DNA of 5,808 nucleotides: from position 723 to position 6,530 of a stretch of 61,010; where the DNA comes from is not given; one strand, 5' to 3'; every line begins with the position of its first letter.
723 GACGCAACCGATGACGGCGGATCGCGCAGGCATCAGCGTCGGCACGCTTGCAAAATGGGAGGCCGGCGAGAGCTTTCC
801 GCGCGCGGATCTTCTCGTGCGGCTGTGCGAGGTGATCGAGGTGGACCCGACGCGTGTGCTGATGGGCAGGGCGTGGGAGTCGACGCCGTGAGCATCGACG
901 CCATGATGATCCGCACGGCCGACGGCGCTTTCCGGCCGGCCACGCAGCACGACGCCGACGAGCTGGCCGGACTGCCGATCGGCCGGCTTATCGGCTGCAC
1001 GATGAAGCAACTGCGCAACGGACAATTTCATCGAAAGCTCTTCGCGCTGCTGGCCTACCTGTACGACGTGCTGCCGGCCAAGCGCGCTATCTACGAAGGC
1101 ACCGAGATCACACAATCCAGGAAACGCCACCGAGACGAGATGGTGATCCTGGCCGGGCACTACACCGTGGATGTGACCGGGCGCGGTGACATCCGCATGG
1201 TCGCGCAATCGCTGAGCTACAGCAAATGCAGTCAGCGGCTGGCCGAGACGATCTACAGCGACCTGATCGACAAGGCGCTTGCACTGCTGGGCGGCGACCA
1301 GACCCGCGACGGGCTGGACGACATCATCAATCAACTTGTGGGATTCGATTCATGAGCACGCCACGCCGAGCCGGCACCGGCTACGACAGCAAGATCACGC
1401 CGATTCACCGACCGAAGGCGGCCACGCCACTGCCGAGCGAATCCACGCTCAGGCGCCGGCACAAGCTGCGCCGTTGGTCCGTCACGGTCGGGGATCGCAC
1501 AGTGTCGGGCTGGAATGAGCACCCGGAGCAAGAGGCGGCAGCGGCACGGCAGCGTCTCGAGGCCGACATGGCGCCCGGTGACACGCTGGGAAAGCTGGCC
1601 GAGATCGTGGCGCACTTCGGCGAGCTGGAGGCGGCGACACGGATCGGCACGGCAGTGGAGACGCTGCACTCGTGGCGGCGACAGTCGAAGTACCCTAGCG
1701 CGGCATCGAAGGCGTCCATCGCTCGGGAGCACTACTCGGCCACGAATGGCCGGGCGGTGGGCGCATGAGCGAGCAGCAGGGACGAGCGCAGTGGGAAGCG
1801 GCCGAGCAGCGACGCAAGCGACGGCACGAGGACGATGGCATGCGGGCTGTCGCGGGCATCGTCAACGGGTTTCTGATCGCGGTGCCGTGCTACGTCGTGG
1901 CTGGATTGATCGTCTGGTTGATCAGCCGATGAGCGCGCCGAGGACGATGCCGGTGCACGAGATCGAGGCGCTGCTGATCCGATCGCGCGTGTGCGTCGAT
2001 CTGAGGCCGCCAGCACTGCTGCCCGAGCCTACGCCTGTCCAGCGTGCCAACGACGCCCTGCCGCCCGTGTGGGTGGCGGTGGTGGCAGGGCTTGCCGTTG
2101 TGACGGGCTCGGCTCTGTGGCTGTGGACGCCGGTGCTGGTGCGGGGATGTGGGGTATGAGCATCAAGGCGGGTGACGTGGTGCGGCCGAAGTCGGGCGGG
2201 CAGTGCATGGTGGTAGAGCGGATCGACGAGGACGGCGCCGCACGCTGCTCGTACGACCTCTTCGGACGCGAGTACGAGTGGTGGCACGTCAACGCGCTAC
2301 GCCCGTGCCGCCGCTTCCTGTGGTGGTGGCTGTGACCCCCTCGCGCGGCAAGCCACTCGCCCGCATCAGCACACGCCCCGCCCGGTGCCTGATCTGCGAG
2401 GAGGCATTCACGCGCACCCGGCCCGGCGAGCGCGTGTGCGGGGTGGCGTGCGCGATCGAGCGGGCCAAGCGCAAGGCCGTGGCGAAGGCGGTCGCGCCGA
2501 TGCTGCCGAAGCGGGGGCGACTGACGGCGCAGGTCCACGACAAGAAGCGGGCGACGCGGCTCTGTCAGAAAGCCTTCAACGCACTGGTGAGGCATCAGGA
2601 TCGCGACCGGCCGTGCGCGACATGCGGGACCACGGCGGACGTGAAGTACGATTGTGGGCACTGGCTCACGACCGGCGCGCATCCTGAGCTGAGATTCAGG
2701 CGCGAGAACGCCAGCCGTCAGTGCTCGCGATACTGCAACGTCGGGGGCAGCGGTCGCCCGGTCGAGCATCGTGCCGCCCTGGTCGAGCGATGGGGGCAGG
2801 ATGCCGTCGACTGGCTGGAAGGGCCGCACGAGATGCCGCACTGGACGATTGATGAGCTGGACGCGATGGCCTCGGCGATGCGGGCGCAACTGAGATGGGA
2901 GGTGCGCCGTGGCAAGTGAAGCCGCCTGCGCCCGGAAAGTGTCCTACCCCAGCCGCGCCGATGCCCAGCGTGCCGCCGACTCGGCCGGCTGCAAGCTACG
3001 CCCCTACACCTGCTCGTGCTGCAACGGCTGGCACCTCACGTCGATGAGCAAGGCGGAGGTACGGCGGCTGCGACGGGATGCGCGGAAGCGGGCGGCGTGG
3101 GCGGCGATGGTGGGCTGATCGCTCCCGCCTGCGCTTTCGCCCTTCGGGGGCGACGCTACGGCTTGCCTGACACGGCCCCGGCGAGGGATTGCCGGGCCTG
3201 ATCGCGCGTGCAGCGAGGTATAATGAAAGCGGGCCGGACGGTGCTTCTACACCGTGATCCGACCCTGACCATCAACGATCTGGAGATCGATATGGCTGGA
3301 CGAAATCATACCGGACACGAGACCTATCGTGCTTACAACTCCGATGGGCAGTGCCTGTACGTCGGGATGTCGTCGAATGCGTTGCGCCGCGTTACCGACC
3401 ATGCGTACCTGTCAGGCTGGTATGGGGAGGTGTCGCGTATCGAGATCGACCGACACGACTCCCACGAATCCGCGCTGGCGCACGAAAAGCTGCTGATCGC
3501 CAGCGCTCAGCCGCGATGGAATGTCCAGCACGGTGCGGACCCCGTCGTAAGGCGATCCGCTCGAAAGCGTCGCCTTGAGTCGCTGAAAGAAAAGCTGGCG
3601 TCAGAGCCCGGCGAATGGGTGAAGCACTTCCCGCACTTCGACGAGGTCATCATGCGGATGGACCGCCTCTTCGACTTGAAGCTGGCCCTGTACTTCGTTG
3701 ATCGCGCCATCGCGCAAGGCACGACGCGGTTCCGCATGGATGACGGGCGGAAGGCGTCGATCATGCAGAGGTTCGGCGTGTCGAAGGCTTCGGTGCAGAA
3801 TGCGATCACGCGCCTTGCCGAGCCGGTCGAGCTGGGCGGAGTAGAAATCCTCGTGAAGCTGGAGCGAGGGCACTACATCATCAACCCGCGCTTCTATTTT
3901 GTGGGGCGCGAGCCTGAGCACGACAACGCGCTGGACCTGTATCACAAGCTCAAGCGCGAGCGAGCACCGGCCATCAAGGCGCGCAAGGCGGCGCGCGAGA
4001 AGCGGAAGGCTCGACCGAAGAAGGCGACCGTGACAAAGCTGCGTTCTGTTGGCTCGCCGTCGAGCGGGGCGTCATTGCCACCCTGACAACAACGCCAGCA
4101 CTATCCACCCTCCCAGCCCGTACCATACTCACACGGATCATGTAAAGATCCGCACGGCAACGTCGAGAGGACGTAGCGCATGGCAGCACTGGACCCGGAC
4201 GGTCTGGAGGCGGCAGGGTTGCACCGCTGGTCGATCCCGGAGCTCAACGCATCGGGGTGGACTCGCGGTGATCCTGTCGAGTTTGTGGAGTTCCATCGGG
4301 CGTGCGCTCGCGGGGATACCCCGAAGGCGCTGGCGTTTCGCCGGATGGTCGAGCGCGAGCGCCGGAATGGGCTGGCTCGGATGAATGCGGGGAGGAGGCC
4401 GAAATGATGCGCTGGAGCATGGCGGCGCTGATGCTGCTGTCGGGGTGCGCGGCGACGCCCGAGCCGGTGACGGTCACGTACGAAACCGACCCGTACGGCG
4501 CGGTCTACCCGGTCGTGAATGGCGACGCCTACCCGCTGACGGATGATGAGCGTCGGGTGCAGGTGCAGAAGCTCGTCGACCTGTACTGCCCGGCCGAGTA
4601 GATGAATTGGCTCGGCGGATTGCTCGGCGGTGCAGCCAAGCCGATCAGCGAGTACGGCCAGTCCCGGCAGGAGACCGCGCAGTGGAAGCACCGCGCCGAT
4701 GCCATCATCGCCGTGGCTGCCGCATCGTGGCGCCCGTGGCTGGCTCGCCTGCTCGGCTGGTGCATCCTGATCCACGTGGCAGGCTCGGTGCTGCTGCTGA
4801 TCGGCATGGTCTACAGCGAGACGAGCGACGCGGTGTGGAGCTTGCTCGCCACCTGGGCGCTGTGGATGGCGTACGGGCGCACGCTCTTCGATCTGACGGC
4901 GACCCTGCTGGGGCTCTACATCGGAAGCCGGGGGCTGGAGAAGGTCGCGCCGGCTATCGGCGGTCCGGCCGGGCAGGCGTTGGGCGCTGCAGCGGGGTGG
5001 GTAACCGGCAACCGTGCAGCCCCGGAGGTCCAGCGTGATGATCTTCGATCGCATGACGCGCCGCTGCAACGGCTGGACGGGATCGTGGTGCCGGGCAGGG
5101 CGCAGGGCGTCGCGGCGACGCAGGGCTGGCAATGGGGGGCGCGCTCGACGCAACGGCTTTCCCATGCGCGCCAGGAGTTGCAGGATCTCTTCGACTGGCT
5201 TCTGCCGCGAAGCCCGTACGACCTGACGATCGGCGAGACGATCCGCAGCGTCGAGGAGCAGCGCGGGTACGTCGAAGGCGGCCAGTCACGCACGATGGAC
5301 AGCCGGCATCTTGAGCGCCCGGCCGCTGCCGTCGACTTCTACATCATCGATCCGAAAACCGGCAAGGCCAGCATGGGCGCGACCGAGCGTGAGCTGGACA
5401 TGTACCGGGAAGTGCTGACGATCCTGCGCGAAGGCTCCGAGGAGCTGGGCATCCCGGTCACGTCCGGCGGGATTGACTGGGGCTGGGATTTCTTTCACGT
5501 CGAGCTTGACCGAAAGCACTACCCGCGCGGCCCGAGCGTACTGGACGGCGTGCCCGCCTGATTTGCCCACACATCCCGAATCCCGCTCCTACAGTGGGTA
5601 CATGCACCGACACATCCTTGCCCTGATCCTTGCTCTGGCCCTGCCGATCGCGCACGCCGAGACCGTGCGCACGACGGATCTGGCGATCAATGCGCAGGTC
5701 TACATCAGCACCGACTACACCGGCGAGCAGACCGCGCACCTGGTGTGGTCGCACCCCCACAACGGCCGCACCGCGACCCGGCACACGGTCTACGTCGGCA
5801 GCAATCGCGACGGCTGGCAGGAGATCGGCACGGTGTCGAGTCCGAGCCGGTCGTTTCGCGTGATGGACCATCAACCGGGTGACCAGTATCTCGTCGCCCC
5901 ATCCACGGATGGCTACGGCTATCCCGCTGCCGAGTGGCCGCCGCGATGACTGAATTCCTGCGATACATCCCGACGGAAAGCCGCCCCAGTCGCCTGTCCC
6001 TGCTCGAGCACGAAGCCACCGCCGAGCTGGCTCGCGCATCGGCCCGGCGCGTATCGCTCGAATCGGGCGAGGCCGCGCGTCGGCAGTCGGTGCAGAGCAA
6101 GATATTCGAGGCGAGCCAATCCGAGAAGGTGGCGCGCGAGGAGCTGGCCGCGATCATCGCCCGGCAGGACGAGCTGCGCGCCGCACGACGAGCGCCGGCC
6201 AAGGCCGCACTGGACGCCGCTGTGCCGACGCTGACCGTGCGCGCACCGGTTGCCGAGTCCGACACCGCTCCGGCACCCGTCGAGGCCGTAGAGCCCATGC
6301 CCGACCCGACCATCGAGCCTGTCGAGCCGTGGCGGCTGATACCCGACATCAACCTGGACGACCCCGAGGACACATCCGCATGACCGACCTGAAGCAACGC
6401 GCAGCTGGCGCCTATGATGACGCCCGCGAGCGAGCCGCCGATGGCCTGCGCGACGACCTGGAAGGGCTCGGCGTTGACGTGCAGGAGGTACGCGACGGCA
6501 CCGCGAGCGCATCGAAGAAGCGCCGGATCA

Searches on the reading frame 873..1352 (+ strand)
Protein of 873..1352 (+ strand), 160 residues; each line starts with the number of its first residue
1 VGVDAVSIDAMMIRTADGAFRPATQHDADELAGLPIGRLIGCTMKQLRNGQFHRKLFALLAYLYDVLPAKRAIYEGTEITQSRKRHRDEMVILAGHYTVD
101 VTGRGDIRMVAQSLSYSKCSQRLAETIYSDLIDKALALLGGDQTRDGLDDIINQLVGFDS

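Call 88: search_protein_families(library=phrogs, proteins=[window:873-1352:+], max_evalue=0.001)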
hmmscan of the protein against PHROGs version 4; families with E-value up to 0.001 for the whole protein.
window:873-1352:+ (160 aa): 1 family
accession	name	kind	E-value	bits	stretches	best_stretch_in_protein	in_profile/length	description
phrog_319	-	DNA, RNA and nucleotide metabolism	3.2e-26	92.9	1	10-158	4-157/159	NinB/ Orf homologous recombination mediator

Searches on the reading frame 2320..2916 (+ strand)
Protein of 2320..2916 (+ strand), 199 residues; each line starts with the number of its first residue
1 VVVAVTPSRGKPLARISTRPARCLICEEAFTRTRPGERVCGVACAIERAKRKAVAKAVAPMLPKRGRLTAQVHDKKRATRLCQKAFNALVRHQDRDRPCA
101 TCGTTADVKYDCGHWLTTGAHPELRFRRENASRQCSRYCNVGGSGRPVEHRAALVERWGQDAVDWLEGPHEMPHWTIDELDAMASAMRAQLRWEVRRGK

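Call 109: search_protein_families(library=pfam, proteins=[window:2320-2916:+], max_evalue=0.05)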
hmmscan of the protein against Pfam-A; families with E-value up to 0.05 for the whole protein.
window:2320-2916:+ (199 aa): 1 family
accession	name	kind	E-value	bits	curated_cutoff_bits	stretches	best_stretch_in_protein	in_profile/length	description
PF05766.18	NinG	-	1.4e-39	136.4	25.4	1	21-192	7-188/193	Bacteriophage Lambda NinG protein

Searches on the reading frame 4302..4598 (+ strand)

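Call 30: search_protein_families(library=pfam, proteins=[window:4302-4598:+], max_evalue=0.5)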
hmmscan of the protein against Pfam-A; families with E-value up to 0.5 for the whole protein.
window:4302-4598:+ (99 aa): 1 family
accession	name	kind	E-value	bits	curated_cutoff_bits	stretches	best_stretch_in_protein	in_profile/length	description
PF23793.1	LysC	-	0.13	12.6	27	1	44-59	1-19/69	Rz1-like lysis system protein LysC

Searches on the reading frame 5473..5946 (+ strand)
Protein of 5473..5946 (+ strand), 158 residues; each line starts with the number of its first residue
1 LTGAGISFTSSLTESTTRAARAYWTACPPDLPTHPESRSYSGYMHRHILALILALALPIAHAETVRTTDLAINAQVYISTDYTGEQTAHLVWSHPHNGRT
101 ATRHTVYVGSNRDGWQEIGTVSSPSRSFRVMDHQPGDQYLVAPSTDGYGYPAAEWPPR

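Call 30: search_protein_families(library=pfam, proteins=[window:5473-5946:+], max_evalue=0.5)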
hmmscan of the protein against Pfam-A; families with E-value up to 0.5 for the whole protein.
window:5473-5946:+ (158 aa): 1 family
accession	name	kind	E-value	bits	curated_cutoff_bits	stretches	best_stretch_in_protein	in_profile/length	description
PF00041.27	fn3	-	0.04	14.6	25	1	84-141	12-64/84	Fibronectin type III domain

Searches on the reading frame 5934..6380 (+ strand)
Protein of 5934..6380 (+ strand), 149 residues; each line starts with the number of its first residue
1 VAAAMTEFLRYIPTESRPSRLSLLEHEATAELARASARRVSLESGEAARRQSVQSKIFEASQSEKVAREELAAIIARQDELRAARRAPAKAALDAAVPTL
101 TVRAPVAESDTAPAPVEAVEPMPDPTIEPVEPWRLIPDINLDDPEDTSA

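Call 30: search_protein_families(library=pfam, proteins=[window:5934-6380:+], max_evalue=0.5)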
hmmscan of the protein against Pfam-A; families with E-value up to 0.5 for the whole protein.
window:5934-6380:+ (149 aa): 1 family
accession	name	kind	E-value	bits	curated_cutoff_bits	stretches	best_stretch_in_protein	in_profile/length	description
PF06511.16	T3SS_TC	-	0.32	10.8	25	1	30-107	68-143/355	Type III secretion systems tip complex components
